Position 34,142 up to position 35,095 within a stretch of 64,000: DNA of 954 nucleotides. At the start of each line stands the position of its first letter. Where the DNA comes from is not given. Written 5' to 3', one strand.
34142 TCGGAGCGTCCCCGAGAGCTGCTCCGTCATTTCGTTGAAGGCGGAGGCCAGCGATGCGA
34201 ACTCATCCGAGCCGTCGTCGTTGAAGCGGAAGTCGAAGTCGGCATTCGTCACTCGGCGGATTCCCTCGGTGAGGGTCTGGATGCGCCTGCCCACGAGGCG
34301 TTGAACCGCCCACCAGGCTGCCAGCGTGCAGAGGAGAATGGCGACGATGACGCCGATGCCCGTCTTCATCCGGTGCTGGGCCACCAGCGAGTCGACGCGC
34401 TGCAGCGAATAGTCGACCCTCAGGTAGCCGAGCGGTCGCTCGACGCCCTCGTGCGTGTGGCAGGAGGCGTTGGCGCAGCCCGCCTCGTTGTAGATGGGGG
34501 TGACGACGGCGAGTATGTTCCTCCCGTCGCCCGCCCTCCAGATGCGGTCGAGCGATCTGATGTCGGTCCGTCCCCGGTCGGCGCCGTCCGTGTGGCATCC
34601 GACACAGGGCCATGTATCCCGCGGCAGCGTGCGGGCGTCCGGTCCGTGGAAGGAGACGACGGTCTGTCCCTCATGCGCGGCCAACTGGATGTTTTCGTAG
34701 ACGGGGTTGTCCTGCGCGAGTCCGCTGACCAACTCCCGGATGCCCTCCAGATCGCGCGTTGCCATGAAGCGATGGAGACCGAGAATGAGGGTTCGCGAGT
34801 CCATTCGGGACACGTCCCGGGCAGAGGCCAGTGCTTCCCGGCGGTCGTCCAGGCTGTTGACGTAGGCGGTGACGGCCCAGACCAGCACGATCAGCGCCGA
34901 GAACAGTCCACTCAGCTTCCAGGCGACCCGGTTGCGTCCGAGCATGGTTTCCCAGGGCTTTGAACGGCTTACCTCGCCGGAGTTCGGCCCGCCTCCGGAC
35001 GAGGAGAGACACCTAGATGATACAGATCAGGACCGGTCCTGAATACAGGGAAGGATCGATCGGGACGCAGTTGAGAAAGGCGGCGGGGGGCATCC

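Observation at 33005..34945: Sensor kinase with a periplasmic c-type heme motif (redox / gas sensor candidate)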

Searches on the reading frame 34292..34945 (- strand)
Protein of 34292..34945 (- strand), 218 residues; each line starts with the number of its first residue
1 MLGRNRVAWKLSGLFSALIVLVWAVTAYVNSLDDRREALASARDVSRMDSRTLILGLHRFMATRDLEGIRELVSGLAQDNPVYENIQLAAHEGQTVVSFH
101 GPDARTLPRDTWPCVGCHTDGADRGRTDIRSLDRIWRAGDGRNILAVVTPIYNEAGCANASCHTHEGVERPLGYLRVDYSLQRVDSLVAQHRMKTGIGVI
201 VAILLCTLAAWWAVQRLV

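Call 5: find_homologous_proteins(query=window:34292-34945:-, max_evalue=0.001)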
Query seq(218 aa) (218 aa): 1 proteins with E <= 0.001 among 691 candidates.
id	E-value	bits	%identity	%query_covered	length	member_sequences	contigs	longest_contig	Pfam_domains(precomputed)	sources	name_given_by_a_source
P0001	8.4e-76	272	100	57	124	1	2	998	-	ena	-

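Call 6: search_solved_structures(query=window:34292-34945:-, max_evalue=10)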
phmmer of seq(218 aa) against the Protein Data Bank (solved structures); distinct sequences matched with E-value up to 10: 2.
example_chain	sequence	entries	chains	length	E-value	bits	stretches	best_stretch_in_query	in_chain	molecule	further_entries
6rfq_i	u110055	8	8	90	0.37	13.5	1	5-50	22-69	Subunit N7BM of NADH:Ubiquinone Oxidoreductase (Complex I) | Subunit NUUM of NADH:Ubiquinone Oxidoreductase (Complex I)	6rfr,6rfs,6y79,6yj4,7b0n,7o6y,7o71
4bct_A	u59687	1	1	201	1.2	11.9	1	101-129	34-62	THAUMATIN-LIKE PROTEIN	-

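Call 13: search_protein_representatives(protein=window:34340-34945:-)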
Query: 202 residues. Proteins with E-value up to 0.001 (for the whole library): 443; up to 1e-10: 65; up to 1e-30: 0. The best 150 are listed.
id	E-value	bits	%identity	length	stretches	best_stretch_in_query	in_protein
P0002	5.1e-28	114.4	36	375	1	4-194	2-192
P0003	4.7e-26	108.0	35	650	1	5-201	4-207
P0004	4.0e-25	105.0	34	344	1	5-201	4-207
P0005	4.0e-25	105.0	33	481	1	4-190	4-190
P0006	2.2e-24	102.6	36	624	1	25-198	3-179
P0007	3.8e-20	88.8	34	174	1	47-189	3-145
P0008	1.1e-19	87.3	34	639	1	2-188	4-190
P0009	1.7e-19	86.7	29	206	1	3-189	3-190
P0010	2.2e-19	86.3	27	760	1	2-194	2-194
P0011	2.0e-16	76.6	31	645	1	3-195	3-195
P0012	5.1e-16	75.3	30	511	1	4-197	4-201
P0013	1.1e-15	74.1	31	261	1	2-192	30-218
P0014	1.4e-15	73.9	26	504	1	1-202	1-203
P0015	1.6e-15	73.6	34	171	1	2-122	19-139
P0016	1.9e-15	73.4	33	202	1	17-190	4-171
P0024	1.4e-13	67.3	27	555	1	6-194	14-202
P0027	7.2e-13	65.0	30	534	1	10-195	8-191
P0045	1.6e-11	60.6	28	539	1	5-194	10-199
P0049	3.0e-11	59.7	29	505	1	7-195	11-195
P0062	7.7e-11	58.4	25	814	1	4-193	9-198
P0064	9.2e-11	58.1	29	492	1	22-191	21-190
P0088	8.4e-10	55.0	28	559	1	48-189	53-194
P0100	2.4e-09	53.5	27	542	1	2-189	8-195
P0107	3.6e-09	52.9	26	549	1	14-199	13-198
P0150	2.6e-08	50.1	25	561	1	9-192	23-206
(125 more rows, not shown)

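Call 18: search_solved_structures(query=A1, max_evalue=10, show_alignments=3)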
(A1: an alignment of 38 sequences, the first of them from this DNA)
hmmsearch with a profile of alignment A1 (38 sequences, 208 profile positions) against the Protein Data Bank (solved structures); distinct sequences matched with E-value up to 10: 26.
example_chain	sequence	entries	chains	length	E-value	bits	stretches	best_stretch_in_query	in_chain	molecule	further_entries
3b42_A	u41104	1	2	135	7.5e-10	41.8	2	39-99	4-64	Methyl-accepting chemotaxis protein, putative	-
3b47_A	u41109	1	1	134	4.2e-07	32.9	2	38-95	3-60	Methyl-accepting chemotaxis protein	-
5is1_A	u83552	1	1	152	0.058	16.1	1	39-111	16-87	Histidine kinase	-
3ml1_B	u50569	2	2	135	0.11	15.2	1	104-172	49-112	Diheme cytochrome c napB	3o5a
4ywz_A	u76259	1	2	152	0.15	14.7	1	39-111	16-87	Sensor protein kinase WalK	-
7dud_A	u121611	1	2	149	0.19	14.4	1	39-111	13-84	Sensor protein kinase WalK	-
2b95_A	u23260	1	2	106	0.3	13.7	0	62-103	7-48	Dynein light chain 2A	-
1ogy_B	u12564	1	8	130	0.39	13.4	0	96-134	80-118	DIHEME CYTOCHROME C NAPB MOLECULE: NITRATE REDUCTASE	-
3h0g_I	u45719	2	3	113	0.39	13.4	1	75-132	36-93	DNA-directed RNA polymerase II subunit RPB9 | RNA polymerase II subunit Rpb9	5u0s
1jni_A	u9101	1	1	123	0.4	13.3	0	95-123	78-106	DIHEME CYTOCHROME C NAPB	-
3ubr_A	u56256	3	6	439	0.57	12.8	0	101-135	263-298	Cytochrome c-552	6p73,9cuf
2hz5_A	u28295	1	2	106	0.58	12.8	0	63-103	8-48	Dynein light chain 2A, cytoplasmic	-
8qsz_I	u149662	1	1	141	0.7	12.5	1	76-132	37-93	DNA-directed RNA polymerase II subunit RPB9,RBP9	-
4de8_A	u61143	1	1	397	0.75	12.4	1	164-202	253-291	Cps2A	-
2xxq_A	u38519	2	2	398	0.75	12.4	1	164-202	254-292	CPS2A | Cps2A, Integral membrane regulatory protein Wzg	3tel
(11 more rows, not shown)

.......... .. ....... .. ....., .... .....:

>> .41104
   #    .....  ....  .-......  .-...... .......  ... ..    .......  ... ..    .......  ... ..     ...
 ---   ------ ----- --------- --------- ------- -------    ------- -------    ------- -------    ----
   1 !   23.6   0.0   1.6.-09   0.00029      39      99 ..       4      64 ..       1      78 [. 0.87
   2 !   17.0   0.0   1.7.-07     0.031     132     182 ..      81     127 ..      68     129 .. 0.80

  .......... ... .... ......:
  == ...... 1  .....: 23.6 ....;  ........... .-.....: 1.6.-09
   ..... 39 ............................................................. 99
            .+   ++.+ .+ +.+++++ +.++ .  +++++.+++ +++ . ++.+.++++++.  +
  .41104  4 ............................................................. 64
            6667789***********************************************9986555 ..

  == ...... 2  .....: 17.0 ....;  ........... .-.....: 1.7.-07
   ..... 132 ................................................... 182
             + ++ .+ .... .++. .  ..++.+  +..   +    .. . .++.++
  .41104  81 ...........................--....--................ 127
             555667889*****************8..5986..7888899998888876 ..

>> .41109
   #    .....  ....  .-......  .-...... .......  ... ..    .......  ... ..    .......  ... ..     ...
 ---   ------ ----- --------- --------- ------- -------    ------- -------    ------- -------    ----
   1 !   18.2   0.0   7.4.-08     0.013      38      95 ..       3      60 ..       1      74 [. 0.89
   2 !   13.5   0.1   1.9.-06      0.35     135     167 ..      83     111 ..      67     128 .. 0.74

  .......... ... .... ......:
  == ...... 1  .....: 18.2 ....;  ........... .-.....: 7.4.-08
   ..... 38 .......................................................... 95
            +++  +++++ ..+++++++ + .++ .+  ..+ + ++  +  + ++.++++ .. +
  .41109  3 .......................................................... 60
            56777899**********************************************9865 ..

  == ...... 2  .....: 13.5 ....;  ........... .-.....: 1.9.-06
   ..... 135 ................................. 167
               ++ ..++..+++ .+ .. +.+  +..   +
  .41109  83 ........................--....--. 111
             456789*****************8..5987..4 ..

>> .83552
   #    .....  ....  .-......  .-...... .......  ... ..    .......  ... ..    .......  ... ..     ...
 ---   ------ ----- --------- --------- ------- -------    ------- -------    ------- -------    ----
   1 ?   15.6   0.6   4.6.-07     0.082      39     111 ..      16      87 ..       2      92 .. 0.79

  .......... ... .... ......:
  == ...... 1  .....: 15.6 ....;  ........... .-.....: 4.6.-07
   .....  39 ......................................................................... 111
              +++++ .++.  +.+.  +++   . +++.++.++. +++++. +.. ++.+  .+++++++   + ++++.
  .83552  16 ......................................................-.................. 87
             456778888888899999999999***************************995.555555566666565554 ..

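Call 19: find_homologous_proteins(query=A1, max_evalue=0.00001)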
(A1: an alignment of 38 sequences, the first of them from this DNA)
Query A1 (38 sequences) (212 aa, profile of the alignment): 4 proteins with E <= 0.00001 among 4129 candidates.
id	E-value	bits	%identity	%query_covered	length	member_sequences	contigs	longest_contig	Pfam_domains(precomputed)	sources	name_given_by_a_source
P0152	1.6e-37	147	19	75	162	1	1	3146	-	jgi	-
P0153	4.4e-31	126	18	70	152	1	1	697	-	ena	-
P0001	3.5e-21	94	100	58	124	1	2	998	-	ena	-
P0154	1.3e-18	85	18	60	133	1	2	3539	-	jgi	-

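Call 27: search_protein_families(library=pfam, alignment_id=A1, max_evalue=0.01)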
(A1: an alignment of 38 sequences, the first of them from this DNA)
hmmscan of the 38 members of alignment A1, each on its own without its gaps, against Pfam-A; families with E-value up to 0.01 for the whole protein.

A. member 1, seq(212 aa): 1 family
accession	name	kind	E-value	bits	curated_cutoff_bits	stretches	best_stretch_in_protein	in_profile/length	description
PF02743.24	dCache_1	-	0.0015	18.5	45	0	139-196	123-167/240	Cache domain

B. families by the number of members that match (of 38 scanned): 9 families
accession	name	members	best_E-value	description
PF21563.3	Mcp40H-20_sensor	26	2.4e-07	Methyl-accepting chemotaxis sensory transducer, class 40H, sensor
PF17203.10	sCache_3_2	4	2.9e-06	Single cache domain 3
PF23846.1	Cache_WalK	4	0.00028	WalK sensor protein kinase Chache domain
PF09984.15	sCache_4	3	5.2e-05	Single cache domain 4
PF21085.3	CusS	2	0.0011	CusS sensor domain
PF14827.12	dCache_3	2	0.0046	Double sensory domain of two-component sensor kinase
PF02743.24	dCache_1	1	0.0015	Cache domain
PF17152.10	CHASE8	1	0.0027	Periplasmic sensor domain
PF23659.1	UFL1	1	0.0041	E3 UFM1-protein ligase 1-like domain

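Call 29: predict_structure(alignment_id=A1)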
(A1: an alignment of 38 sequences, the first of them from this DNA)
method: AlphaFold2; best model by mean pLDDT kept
length: 212 residues; sequences in the alignment: 38
mean_pLDDT: 88.0   pTM: 0.81
mean pLDDT of the five models: 88.0, 86.7, 86.4, 85.6, 85.0
residues with pLDDT >= 90: 137; 70-90: 50; 50-70: 25; < 50: 0
segments of 3 or more residues with pLDDT < 50: none
pLDDT, mean of each block of 10 residues (from residue 1): 82 92 94 95 95 94 94 95 95 91 77 79 64 94 96 75 65 94 96 94 90 84
secondary structure, 60 per line:
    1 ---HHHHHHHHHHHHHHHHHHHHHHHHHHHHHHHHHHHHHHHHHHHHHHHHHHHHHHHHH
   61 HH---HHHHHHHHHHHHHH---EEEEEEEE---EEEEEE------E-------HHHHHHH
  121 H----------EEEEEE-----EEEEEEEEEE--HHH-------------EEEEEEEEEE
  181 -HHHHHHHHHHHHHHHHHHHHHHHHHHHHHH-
elements in order: H4-62 H66-79 E83-90 E94-99 H114-121 E132-137 E143-152 E171-180 H182-211

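Call 33: fold_search(model_id=the predicted structure, library=pdb)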
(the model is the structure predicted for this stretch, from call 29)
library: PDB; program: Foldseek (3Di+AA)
matches with E <= 10: 569; with E <= 0.001: 17
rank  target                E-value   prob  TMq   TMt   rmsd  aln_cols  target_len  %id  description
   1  9a5d_A                2.8e-07  1.00  0.68  0.26   3.8       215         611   12  Integrative model of WALK-YYCH by crosslinking MS and deep learning (released 2024-09-18)
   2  4jgo_B                1.9e-05  1.00  0.57  0.58   3.5       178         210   10  The crystal structure of sporulation kinase d sensor domain from Bacillus subtilis subsp. (released 2013-05-15)
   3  4jgr_B                3.5e-05  1.00  0.49  0.50   4.8       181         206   10  The crystal structure of sporulation kinase D mutant sensor domain, R131A, from Bacillus subtilis subsp at 2.4A resolu (released 2013-05-15)
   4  4jgq_B                9.2e-05  1.00  0.48  0.51   4.8       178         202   10  The crystal structure of sporulation kinase D mutant sensor domain, r131a, from Bacillus subtilis subsp in co-crystall (released 2013-05-15)
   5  4jgp_B                9.8e-05  1.00  0.54  0.56   4.1       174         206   10  The crystal structure of sporulation kinase D sensor domain from Bacillus subtilis subsp in complex with pyruvate at 2 (released 2013-05-15)
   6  6mni_A                9.8e-05  1.00  0.38  0.32  11.0       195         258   12  Structure of the tandem CACHE domain of PscC (released 2019-10-16)
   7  4jgo_A                1.3e-04  1.00  0.49  0.50   4.9       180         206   10  The crystal structure of sporulation kinase d sensor domain from Bacillus subtilis subsp. (released 2013-05-15)
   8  2p7j_B                1.7e-04  1.00  0.49  0.40   5.4       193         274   14  Crystal structure of the domain of putative sensory box/GGDEF family protein from Vibrio parahaemolyticus (released 2007-05-01)
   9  2p7j_A                1.8e-04  1.00  0.46  0.39   5.8       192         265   11  Crystal structure of the domain of putative sensory box/GGDEF family protein from Vibrio parahaemolyticus (released 2007-05-01)
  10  3lid_A                2.1e-04  1.00  0.47  0.39   5.7       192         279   11  Crystal Structure of the extracellular domain of the putative histidine kinase vpHK1S-Z8 (released 2010-05-05)
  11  4jgq_A                2.3e-04  1.00  0.48  0.50   5.1       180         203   10  The crystal structure of sporulation kinase D mutant sensor domain, r131a, from Bacillus subtilis subsp in co-crystall (released 2013-05-15)
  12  4jgr_A                2.7e-04  1.00  0.48  0.50   4.9       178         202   11  The crystal structure of sporulation kinase D mutant sensor domain, R131A, from Bacillus subtilis subsp at 2.4A resolu (released 2013-05-15)
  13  3lid_B                4.1e-04  1.00  0.47  0.38   7.5       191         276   14  Crystal Structure of the extracellular domain of the putative histidine kinase vpHK1S-Z8 (released 2010-05-05)
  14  6iop_A                5.5e-04  1.00  0.30  0.27  13.8       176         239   12  The ligand binding domain of Mlp24 (released 2019-03-20)
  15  3lie_A                5.9e-04  1.00  0.48  0.40   5.5       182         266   14  Crystal Structure of the extracellular domain of the putative histidine kinase vpHK1S-Z8 (released 2010-05-05)
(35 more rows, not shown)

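Call 68: find_encoding_contigs(protein=P0003, flank=8000, max_places=3)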
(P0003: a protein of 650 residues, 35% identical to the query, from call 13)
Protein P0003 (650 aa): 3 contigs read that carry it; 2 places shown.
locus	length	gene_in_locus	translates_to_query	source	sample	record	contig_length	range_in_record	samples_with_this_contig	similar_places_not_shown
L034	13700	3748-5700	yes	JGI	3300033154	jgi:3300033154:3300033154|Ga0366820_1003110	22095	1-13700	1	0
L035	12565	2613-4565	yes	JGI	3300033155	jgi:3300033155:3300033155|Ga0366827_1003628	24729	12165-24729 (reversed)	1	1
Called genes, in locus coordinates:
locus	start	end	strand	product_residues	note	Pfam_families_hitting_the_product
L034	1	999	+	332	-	?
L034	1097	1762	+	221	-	PF04358:DsrC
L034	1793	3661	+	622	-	PF13241:NAD_binding_7, PF00590:TP_methylase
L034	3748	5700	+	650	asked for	PF00672:HAMP (weak), PF00989:PAS, PF08448:PAS_4, PF13426:PAS_9, PF02518:HATPase_c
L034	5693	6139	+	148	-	PF00072:Response_reg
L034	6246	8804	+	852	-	PF00924:MS_channel_2nd, PF21082:MS_channel_3rd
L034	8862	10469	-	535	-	PF13183:Fer4_8, PF02754:CCG (weak)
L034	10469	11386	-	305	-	PF02665:Nitrate_red_gam (weak)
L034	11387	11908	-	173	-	PF00376:MerR, PF13411:MerR_1, PF13591:MerR_2 (weak)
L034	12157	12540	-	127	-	PF00072:Response_reg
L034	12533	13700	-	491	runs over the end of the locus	PF00989:PAS (faint), PF08448:PAS_4, PF13188:PAS_8 (faint), PF13426:PAS_9, PF13596:PAS_10 (faint), PF08448:PAS_4, PF13426:PAS_9 (weak), PF02518:HATPase_c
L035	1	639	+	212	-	?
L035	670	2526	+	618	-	PF13241:NAD_binding_7, PF00590:TP_methylase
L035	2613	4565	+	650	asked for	PF00672:HAMP (weak), PF00989:PAS, PF08448:PAS_4, PF13426:PAS_9, PF02518:HATPase_c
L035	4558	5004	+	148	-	PF00072:Response_reg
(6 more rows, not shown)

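Call 69: find_encoding_contigs(protein=P0008, flank=8000, max_places=2)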
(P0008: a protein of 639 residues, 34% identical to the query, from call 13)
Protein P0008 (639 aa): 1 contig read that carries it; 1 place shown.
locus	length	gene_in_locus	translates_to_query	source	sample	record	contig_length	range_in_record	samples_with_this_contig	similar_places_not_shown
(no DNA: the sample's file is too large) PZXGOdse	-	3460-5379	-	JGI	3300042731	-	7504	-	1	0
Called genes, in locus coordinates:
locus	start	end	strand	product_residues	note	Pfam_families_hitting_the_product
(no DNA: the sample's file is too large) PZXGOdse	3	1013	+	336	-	?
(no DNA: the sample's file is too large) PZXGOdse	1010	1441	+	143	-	-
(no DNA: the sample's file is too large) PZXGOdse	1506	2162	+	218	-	PF12797:Fer4_2 (faint), PF13183:Fer4_8 (faint), PF13247:Fer4_11, PF12837:Fer4_6 (weak), PF13237:Fer4_10 (weak), PF00037:Fer4 (weak), PF12838:Fer4_7, PF13187:Fer4_9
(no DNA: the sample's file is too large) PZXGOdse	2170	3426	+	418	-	PF03916:NrfD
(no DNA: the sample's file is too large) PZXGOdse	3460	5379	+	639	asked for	PF00672:HAMP, PF00989:PAS, PF13188:PAS_8 (faint), PF08448:PAS_4, PF13426:PAS_9, PF02518:HATPase_c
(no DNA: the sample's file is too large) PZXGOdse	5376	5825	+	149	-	PF00072:Response_reg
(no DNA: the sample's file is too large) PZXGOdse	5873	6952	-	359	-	PF00924:MS_channel_2nd, PF21082:MS_channel_3rd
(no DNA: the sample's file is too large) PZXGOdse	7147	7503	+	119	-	?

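Call 70: find_encoding_contigs(protein=P0010, flank=8000, max_places=2)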
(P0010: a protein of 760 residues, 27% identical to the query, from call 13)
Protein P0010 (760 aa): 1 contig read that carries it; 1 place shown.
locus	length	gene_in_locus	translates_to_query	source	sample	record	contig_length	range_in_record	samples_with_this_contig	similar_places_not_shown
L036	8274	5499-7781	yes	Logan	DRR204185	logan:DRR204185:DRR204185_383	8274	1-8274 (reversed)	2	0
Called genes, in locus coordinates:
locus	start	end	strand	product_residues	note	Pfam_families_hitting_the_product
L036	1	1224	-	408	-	?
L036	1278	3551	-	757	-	PF07992:Pyr_redox_2 (weak), PF00890:FAD_binding_2 (weak), PF01266:DAO (weak), PF12831:FAD_oxidored, PF13450:NAD_binding_8, PF12838:Fer4_7 (weak), PF13187:Fer4_9, PF02662:FlpD, +7 more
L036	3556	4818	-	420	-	PF00890:FAD_binding_2, PF01266:DAO (weak), PF03486:HI0933_like (faint), PF07992:Pyr_redox_2 (faint), PF12831:FAD_oxidored, PF13450:NAD_binding_8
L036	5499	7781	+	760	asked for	PF00672:HAMP, PF00989:PAS, PF08448:PAS_4, PF13426:PAS_9, PF00989:PAS, PF08448:PAS_4, PF13426:PAS_9, PF02518:HATPase_c, +3 more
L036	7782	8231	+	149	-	PF00072:Response_reg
